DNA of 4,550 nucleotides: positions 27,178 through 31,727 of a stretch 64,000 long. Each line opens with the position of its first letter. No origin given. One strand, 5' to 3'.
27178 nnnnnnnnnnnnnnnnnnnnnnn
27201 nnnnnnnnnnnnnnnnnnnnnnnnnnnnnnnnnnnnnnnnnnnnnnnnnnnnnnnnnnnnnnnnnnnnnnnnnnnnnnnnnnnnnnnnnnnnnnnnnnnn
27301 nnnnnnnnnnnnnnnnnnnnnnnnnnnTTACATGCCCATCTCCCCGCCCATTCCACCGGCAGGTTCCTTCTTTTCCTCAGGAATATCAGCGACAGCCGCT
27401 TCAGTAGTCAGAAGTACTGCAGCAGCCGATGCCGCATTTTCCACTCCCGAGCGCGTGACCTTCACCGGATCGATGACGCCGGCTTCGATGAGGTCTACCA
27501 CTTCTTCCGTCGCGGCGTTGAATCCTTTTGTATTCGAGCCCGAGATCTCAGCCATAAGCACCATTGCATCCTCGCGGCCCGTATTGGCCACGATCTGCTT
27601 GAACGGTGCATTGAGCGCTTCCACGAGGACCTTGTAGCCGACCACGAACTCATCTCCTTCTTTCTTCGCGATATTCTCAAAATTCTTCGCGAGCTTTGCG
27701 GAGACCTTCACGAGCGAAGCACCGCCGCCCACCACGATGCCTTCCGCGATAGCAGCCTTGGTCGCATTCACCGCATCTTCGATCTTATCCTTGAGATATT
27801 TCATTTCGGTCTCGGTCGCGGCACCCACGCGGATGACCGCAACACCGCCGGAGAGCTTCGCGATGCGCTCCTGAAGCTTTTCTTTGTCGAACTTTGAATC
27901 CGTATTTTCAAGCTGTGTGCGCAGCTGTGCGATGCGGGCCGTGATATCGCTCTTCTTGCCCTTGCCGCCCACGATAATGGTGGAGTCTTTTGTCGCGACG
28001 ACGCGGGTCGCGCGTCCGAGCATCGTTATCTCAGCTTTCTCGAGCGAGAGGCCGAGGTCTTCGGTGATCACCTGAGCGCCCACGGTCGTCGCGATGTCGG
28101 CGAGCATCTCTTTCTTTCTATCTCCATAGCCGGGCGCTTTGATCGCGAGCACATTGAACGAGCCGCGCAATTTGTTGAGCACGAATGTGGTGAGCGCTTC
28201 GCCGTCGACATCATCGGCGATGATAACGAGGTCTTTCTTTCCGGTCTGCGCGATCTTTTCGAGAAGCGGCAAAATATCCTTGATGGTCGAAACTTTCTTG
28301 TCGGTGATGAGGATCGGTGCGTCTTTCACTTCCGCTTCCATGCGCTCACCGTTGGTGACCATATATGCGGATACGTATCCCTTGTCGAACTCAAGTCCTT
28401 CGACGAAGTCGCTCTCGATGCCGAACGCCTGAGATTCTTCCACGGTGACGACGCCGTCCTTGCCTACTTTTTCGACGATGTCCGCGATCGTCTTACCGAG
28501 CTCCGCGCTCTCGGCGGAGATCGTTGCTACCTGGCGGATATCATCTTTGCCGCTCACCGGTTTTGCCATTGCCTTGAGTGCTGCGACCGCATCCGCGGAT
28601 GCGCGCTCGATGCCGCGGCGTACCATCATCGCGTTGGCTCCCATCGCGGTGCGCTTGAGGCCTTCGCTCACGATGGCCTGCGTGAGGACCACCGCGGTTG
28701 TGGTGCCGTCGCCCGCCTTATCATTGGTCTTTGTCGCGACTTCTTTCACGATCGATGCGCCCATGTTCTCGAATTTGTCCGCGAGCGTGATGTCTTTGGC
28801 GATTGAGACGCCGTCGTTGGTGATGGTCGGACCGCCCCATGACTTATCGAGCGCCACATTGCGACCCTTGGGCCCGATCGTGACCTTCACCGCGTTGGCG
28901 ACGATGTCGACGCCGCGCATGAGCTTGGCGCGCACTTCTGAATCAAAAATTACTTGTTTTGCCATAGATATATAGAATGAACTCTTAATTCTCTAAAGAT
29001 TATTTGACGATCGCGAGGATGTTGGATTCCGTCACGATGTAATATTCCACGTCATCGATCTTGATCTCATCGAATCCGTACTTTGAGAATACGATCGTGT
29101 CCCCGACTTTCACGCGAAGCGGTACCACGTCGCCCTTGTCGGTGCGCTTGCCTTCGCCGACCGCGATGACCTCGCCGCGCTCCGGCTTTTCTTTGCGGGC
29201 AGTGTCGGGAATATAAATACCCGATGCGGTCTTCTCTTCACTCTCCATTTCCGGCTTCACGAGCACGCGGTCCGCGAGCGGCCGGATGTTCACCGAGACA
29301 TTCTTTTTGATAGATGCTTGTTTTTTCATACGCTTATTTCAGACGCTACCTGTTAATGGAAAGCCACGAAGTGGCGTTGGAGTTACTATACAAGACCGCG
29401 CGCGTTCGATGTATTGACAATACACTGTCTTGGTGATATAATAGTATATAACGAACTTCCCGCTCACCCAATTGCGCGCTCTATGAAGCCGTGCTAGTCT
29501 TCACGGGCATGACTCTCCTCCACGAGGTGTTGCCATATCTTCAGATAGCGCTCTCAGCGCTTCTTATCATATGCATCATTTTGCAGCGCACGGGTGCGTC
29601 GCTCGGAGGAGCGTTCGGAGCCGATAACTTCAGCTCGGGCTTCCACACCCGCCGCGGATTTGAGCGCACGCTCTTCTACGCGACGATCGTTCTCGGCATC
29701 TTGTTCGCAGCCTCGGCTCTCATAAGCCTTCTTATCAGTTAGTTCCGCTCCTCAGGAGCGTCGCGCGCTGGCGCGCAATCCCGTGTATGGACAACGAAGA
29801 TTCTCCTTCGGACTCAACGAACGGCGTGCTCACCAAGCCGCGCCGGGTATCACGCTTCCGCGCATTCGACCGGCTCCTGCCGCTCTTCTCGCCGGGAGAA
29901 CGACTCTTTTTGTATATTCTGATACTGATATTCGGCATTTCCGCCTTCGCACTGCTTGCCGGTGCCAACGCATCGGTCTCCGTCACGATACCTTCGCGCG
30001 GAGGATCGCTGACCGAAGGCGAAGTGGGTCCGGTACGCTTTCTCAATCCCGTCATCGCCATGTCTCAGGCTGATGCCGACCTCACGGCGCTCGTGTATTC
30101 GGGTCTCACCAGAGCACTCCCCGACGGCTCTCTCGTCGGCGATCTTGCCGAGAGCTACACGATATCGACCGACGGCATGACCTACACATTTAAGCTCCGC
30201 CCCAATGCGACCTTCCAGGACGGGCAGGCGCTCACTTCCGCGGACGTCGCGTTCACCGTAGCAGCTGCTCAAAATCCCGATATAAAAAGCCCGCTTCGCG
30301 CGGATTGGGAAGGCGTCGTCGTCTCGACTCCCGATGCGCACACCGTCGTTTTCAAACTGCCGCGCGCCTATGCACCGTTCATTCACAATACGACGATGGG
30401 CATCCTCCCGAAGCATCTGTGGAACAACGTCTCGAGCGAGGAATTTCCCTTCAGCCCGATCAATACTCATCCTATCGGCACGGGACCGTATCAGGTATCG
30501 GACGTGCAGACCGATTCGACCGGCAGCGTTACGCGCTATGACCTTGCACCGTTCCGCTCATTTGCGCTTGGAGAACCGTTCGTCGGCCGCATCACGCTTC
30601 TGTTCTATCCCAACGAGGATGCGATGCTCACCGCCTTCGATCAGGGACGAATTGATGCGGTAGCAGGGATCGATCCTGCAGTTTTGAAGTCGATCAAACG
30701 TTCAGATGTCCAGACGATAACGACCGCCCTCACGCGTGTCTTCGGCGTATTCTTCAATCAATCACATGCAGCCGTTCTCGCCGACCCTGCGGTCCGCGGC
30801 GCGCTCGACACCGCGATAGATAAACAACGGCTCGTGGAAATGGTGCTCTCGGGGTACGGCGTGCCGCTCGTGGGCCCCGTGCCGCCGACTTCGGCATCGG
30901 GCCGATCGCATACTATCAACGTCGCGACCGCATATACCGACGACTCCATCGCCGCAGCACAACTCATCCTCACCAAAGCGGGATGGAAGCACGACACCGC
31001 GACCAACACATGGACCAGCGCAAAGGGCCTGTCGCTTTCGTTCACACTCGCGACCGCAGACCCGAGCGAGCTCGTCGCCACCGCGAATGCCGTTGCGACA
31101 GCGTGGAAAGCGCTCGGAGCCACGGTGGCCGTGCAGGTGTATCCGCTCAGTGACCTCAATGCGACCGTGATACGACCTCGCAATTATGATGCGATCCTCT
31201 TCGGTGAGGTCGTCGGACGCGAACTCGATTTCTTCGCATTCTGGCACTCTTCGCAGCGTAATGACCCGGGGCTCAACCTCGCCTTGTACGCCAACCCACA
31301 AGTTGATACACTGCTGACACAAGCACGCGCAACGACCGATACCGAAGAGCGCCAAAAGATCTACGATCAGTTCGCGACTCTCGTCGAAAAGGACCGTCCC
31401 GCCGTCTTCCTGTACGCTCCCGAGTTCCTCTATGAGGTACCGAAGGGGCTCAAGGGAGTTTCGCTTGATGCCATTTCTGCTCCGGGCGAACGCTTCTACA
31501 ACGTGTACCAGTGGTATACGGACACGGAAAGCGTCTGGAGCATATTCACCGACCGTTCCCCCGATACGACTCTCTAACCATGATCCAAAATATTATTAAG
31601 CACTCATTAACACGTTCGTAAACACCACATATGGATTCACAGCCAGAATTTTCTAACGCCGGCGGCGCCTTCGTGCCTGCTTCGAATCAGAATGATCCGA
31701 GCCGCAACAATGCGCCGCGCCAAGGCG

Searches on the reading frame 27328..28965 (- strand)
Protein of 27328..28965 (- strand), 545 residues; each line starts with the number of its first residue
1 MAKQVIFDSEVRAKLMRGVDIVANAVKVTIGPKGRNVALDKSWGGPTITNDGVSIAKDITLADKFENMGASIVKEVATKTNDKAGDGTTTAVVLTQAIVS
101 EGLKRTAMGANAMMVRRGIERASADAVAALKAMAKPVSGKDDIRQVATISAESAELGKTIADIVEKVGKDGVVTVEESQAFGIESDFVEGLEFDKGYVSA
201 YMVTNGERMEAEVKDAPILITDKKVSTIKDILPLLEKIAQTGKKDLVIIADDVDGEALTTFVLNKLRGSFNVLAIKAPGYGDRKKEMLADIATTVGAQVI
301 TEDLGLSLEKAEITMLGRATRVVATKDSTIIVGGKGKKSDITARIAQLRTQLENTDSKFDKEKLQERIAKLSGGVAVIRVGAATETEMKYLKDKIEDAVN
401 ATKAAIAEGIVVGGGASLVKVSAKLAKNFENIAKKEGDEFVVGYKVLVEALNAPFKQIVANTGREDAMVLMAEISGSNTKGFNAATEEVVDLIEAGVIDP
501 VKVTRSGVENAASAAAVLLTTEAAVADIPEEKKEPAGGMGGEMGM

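Call 5: search_protein_families(library=pfam, proteins=[window:27328-28965:-], max_evalue=0.001)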
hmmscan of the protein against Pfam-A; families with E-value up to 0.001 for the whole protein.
window:27328-28965:- (545 aa): 1 family
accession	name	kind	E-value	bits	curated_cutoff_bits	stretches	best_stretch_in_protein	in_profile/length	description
PF00118.29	Cpn60_TCP1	-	4.5e-65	220.7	34.3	1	22-527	1-488/490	TCP-1/cpn60 chaperonin family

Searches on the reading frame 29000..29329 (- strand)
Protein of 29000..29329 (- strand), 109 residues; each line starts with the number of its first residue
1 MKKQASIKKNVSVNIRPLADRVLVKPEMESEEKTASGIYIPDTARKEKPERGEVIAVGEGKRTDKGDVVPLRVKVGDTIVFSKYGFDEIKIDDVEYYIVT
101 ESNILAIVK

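Call 5: search_protein_families(library=pfam, proteins=[window:29000-29329:-], max_evalue=0.001)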
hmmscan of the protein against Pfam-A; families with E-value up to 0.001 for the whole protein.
window:29000-29329:- (109 aa): 1 family
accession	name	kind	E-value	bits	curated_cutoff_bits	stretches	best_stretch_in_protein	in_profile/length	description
PF00166.26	Cpn10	-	6.9e-33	113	21.1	1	14-108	1-93/93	Chaperonin 10 Kd subunit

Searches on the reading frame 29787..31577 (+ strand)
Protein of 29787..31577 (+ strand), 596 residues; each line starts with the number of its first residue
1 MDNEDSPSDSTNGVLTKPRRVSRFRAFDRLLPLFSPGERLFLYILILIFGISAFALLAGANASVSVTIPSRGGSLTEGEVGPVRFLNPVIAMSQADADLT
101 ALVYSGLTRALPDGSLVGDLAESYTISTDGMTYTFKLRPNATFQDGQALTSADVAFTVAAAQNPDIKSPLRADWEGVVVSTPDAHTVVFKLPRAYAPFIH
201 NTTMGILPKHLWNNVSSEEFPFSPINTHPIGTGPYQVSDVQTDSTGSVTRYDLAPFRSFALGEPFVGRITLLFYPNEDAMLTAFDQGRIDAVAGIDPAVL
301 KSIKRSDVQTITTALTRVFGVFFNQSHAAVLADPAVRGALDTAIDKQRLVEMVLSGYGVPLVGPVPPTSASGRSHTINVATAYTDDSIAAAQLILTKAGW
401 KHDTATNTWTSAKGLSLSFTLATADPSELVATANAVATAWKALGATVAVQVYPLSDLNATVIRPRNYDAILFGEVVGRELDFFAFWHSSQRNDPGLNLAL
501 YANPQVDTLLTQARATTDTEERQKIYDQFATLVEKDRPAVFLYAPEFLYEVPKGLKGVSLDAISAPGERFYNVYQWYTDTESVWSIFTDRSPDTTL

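Call 5: search_protein_families(library=pfam, proteins=[window:29787-31577:+], max_evalue=0.001)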
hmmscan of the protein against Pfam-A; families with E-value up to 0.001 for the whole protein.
window:29787-31577:+ (596 aa): 1 family
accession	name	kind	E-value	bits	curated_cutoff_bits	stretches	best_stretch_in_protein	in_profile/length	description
PF00496.27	SBP_bac_5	-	2.3e-63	215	32.4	1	116-473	2-345/368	Bacterial extracellular solute-binding proteins, family 5 Middle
